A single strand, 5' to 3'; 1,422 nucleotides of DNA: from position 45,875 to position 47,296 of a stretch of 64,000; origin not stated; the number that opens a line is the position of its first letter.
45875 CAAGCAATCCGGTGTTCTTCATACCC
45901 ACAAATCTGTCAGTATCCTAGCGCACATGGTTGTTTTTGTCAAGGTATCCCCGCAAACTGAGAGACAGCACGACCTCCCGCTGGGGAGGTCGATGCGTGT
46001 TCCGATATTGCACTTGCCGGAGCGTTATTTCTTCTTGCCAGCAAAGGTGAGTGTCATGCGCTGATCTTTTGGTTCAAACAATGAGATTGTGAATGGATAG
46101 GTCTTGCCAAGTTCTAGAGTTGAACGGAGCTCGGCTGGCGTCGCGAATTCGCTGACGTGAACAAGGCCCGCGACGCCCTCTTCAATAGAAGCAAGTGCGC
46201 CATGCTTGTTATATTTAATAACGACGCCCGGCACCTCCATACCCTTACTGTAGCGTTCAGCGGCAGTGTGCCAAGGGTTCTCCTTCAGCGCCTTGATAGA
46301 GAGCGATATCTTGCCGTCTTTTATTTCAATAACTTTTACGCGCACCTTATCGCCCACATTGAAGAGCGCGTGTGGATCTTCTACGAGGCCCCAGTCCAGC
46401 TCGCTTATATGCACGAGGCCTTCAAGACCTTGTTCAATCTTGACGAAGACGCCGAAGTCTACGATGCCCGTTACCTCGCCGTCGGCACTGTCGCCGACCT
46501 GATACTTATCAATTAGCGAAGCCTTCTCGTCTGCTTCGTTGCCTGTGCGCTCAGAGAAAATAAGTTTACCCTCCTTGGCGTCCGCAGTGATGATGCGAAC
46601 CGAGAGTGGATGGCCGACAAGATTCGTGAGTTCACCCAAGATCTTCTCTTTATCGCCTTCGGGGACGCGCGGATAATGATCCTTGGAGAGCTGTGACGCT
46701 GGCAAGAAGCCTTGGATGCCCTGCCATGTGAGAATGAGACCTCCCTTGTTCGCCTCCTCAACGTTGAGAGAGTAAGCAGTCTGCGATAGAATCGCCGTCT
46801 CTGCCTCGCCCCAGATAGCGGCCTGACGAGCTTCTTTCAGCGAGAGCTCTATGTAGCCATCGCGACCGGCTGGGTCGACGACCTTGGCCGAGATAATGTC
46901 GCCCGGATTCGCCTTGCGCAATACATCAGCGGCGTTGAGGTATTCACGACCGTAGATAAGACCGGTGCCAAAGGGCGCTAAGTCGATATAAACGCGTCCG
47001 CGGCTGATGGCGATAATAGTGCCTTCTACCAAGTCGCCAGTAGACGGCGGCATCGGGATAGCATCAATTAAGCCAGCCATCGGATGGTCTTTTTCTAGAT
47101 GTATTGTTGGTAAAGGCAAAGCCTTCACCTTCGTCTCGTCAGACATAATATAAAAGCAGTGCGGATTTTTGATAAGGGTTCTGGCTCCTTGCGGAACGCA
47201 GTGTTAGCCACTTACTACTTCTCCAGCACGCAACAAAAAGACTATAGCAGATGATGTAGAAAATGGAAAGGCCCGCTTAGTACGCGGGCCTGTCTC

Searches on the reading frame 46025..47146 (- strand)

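Call 7: search_protein_families(library=pfam, proteins=[window:46025-47146:-], max_evalue=0.001)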
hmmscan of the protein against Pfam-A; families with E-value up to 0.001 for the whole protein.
window:46025-47146:- (373 aa): 2 families
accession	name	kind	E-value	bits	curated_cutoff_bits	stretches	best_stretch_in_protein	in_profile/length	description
PF00575.29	S1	-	3.2e-37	127.2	22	2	214-285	1-74/74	S1 RNA binding domain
PF23459.1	S1_RRP5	-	7.6e-09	36.4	27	0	300-335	2-37/72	RRP5 S1 domain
